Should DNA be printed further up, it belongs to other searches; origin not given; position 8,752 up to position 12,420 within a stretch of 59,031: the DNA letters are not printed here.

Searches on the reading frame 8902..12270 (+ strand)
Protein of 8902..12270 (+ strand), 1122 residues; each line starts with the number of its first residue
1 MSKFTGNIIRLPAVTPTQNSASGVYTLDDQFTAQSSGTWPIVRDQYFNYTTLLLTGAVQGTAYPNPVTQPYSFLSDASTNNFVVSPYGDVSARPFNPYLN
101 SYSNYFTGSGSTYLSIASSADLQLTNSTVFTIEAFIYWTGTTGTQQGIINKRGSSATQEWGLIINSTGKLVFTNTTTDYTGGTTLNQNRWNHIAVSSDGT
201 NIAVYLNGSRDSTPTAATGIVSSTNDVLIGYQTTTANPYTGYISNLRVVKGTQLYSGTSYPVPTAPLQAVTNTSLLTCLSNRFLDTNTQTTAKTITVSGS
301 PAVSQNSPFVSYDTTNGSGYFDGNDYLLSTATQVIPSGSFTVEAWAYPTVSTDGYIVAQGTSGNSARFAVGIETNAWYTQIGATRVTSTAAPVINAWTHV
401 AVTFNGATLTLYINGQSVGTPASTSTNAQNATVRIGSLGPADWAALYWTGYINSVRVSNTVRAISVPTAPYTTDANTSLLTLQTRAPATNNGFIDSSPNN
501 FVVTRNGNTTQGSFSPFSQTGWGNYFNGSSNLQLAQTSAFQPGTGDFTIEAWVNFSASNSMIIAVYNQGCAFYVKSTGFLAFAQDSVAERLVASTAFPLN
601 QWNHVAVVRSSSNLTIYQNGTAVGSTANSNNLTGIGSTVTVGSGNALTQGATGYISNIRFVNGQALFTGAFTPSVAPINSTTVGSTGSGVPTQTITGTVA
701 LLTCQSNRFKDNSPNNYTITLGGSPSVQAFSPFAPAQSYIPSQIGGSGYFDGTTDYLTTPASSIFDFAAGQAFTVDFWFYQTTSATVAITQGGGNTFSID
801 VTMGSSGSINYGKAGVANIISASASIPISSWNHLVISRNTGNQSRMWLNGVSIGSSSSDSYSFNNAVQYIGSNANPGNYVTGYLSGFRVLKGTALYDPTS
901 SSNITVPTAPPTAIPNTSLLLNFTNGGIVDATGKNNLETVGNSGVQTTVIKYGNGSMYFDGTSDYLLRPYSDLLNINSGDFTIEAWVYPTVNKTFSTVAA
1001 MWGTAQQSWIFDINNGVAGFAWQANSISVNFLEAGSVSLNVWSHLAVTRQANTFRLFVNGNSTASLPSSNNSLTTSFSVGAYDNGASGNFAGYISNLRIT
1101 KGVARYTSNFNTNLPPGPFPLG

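Call 40: search_protein_families(library=phrogs, proteins=[window:8902-12270:+], max_evalue=0.00001)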
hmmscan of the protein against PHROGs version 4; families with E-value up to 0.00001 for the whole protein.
window:8902-12270:+ (1122 aa): 11 families
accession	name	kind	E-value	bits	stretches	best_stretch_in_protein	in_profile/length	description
phrog_3545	-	unknown function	2.6e-97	328.1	5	914-1120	749-977/1115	-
phrog_24074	-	unknown function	8.1e-86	290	5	916-1111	414-617/892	-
phrog_13163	-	tail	1.4e-71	242.7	5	935-1111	533-711/976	baseplate wedge subunit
phrog_701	-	head and packaging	2e-63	214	5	101-296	4069-4251/6136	virion structural protein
phrog_8510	-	head and packaging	1.2e-61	209.8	3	743-1099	534-883/1348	virion structural protein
phrog_38322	-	unknown function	5.3e-61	208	4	942-1120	319-504/506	-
phrog_1469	-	tail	8.5e-47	159.9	5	940-1112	527-700/2607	baseplate wedge subunit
phrog_19601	-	tail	3.5e-45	154.7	4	940-1112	1756-1930/2043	baseplate wedge subunit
phrog_18802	-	head and packaging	2.3e-44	151.5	5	938-1112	825-999/3007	virion structural protein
phrog_32294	-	tail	3.7e-25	87.9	2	936-1111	426-601/2435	baseplate wedge subunit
phrog_11583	-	unknown function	1.3e-13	49.8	2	920-1112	1133-1325/2796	-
